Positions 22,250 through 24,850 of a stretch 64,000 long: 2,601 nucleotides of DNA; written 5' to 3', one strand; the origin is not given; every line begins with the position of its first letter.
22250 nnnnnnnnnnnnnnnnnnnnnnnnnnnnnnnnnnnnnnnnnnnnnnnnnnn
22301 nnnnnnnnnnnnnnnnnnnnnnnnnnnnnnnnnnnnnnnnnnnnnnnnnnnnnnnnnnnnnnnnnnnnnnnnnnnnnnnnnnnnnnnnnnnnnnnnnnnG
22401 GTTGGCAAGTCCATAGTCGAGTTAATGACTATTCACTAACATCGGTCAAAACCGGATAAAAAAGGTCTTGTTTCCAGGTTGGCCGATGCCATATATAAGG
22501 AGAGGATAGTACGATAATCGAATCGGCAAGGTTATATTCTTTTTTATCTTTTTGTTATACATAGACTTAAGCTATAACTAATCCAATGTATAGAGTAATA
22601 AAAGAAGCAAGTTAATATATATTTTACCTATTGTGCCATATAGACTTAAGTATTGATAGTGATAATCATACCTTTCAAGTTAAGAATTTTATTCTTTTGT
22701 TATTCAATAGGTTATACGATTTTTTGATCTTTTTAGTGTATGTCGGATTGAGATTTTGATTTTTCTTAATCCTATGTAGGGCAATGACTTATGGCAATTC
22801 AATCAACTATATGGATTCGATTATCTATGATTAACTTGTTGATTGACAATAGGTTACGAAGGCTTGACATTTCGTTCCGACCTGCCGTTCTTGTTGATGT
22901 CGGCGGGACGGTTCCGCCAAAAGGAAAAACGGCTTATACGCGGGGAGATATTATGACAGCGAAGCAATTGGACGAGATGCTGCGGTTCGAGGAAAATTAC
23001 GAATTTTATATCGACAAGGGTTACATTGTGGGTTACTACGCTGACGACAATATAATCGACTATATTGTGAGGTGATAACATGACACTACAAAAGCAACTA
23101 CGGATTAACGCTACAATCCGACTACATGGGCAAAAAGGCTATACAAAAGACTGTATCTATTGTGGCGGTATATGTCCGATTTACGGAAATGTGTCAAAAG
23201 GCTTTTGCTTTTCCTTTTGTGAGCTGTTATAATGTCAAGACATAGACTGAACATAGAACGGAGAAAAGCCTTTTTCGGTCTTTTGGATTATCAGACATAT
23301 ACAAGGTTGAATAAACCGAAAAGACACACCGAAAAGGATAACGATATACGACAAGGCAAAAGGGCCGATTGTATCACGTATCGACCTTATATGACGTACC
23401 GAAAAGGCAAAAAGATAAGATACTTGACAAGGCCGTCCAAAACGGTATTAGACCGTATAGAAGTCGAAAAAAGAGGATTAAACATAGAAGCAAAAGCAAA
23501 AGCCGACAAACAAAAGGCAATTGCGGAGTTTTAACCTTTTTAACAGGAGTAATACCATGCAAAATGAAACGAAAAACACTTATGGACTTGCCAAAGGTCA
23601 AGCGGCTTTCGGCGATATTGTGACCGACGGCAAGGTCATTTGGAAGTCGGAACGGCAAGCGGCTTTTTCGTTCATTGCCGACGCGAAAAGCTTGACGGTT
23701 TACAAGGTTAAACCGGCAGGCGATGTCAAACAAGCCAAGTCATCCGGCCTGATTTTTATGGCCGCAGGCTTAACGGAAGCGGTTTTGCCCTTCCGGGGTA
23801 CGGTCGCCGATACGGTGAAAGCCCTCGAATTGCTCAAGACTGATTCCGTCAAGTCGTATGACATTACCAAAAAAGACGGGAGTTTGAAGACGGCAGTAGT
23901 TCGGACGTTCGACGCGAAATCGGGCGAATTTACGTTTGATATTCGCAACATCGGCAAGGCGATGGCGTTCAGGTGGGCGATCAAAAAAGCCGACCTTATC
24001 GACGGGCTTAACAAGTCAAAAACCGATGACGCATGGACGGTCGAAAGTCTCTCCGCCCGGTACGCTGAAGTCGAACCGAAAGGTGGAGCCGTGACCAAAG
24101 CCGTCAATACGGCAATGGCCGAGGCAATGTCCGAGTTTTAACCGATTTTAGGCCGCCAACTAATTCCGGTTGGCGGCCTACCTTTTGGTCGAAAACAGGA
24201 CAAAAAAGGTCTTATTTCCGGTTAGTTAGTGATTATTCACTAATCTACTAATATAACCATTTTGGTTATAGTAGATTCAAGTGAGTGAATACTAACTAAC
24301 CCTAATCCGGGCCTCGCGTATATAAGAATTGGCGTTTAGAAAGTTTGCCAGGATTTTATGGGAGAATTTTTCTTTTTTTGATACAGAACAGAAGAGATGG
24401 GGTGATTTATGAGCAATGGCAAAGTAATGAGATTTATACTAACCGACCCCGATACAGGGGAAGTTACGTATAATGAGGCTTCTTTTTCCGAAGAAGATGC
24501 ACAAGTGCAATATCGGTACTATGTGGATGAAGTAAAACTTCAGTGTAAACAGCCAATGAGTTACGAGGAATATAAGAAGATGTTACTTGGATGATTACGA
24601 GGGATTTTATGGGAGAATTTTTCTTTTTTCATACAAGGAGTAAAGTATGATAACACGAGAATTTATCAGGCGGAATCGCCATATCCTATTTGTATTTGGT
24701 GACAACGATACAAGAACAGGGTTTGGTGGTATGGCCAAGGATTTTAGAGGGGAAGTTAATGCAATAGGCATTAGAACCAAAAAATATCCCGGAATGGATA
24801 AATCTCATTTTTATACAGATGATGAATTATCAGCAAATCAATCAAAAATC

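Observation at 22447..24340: GC-rich 1.7-kb island flanked by imperfect direct repeats: candidate moron or mobile cassette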

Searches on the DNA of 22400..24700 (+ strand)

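Call 8: search_dna_similar(query=window:22400-24700:+, collection=phages, mode=distant)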
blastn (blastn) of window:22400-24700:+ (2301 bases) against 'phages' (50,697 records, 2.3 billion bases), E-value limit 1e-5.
No match.

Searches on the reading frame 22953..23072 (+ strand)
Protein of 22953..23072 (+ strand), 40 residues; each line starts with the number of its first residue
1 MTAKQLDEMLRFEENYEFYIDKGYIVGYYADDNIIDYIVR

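Call 11: search_protein_families(library=pfam, proteins=[window:22953-23072:+], max_evalue=1)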
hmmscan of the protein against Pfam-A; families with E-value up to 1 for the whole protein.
window:22953-23072:+ (40 aa): 0 families

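Call 12: search_protein_families(library=phrogs, proteins=[window:22953-23072:+], max_evalue=1)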
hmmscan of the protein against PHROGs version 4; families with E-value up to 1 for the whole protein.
window:22953-23072:+ (40 aa): 1 family
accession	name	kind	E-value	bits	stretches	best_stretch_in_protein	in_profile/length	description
phrog_8612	-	unknown function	0.0065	17.5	1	11-39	20-48/73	-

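Call 69: search_protein_families(library=ncbifam, proteins=[window:22953-23072:+], max_evalue=1)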
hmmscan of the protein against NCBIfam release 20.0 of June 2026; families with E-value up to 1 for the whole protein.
window:22953-23072:+ (40 aa): 0 families

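Call 70: search_protein_families(library=padloc, proteins=[window:22953-23072:+], max_evalue=1)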
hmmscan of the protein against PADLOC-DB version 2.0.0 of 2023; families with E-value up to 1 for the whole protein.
window:22953-23072:+ (40 aa): 0 families

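Call 87: search_dna_similar(query=window:22953-23072:+, collection=phages, mode=protein, max_evalue=1, max_rows=10)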
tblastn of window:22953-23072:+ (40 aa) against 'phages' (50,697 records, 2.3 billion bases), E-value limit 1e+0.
No match.

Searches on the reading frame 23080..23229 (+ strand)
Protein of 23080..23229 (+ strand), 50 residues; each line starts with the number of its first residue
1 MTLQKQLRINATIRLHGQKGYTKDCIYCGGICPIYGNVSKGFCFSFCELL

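Call 11: search_protein_families(library=pfam, proteins=[window:23080-23229:+], max_evalue=1)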
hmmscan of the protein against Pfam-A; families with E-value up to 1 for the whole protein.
window:23080-23229:+ (50 aa): 1 family
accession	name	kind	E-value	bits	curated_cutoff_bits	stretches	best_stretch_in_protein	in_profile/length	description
PF08014.17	MATCAP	-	0.089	12.2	27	1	15-40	278-302/365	Microtubule-associated tyrosine carboxypeptidase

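Call 12: search_protein_families(library=phrogs, proteins=[window:23080-23229:+], max_evalue=1)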
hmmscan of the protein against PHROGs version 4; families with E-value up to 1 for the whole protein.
window:23080-23229:+ (50 aa): 0 families

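Call 69: search_protein_families(library=ncbifam, proteins=[window:23080-23229:+], max_evalue=1)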
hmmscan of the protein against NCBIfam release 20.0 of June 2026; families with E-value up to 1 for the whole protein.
window:23080-23229:+ (50 aa): 0 families

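Call 70: search_protein_families(library=padloc, proteins=[window:23080-23229:+], max_evalue=1)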
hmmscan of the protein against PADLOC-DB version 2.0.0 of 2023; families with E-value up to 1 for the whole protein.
window:23080-23229:+ (50 aa): 0 families

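Call 72: find_related_loci(query=window:23080-23229:+, collection=viral_contigs, flank=5000)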
Query window:23080-23229:+ (50 aa) in viral_contigs; peptide patterns used: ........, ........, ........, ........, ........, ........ (x = any residue, [..] = any of these).
28 stretches matched a pattern, but none encodes a relative of the query by tblastn (E <= 1e-3).

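Call 86: find_homologous_proteins(query=window:23080-23229:+, max_evalue=0.1)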
Query window:23080-23229:+: no candidate shares three 5-residue words with the query. No homologue found.

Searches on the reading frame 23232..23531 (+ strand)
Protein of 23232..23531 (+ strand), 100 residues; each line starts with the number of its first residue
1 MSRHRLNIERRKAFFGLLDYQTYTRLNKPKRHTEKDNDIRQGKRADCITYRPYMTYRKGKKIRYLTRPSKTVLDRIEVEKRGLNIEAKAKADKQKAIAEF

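Call 11: search_protein_families(library=pfam, proteins=[window:23232-23531:+], max_evalue=1)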
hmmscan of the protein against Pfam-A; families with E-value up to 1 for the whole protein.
window:23232-23531:+ (100 aa): 0 families

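Call 12: search_protein_families(library=phrogs, proteins=[window:23232-23531:+], max_evalue=1)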
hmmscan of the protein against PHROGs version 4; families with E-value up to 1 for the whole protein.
window:23232-23531:+ (100 aa): 0 families

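Call 51: find_homologous_proteins(query=window:23232-23531:+)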
Query window:23232-23531:+ (100 aa): 4 proteins with E <= 0.001 among 4 candidates.
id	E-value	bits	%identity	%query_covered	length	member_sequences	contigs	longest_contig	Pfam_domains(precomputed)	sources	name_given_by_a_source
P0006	6.8e-56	204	93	100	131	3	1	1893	-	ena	-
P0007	1.1e-43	165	76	100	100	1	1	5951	-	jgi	jgi:hypothetical protein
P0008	3.1e-41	157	73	100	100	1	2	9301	-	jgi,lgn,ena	jgi:hypothetical protein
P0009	1.4e-38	149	71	100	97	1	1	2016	-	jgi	jgi:hypothetical protein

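Call 52: find_encoding_contigs(protein=P0007, flank=10000)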
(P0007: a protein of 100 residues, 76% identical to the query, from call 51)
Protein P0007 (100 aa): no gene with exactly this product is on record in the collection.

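Call 53: find_encoding_contigs(protein=P0009, flank=10000)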
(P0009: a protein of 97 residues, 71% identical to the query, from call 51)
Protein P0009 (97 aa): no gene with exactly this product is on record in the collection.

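Call 69: search_protein_families(library=ncbifam, proteins=[window:23232-23531:+], max_evalue=1)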
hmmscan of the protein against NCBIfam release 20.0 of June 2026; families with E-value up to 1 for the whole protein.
window:23232-23531:+ (100 aa): 0 families

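Call 70: search_protein_families(library=padloc, proteins=[window:23232-23531:+], max_evalue=1)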
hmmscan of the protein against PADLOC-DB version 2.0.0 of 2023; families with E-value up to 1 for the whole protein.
window:23232-23531:+ (100 aa): 0 families

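Call 77: predict_structure(alignment_id=A7)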
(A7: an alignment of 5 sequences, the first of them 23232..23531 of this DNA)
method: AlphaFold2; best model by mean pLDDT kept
length: 100 residues; sequences in the alignment: 5
mean_pLDDT: 52.8   pTM: 0.24
mean pLDDT of the five models: 52.8, 49.4, 49.3, 42.5, 41.0
residues with pLDDT >= 90: 0; 70-90: 13; 50-70: 36; < 50: 51
segments of 3 or more residues with pLDDT < 50: 18-54, 64-71
pLDDT, mean of each block of 10 residues (from residue 1): 50 51 45 42 44 52 49 55 64 76
secondary structure, 60 per line:
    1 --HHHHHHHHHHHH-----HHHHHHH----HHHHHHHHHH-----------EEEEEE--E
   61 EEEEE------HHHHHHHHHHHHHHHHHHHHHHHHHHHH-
elements in order: H3-14 H20-26 H31-40 E52-57 E60-65 H72-99

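Call 113: search_solved_structures(query=A7, max_evalue=10)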
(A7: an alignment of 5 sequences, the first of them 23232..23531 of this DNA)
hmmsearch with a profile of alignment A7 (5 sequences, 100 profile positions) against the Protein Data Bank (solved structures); distinct sequences matched with E-value up to 10: 1.
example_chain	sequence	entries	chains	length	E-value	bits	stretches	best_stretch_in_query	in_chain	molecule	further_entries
2kfd_A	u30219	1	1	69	0.35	14.3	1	1-32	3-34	Pre-mRNA-processing protein PRP40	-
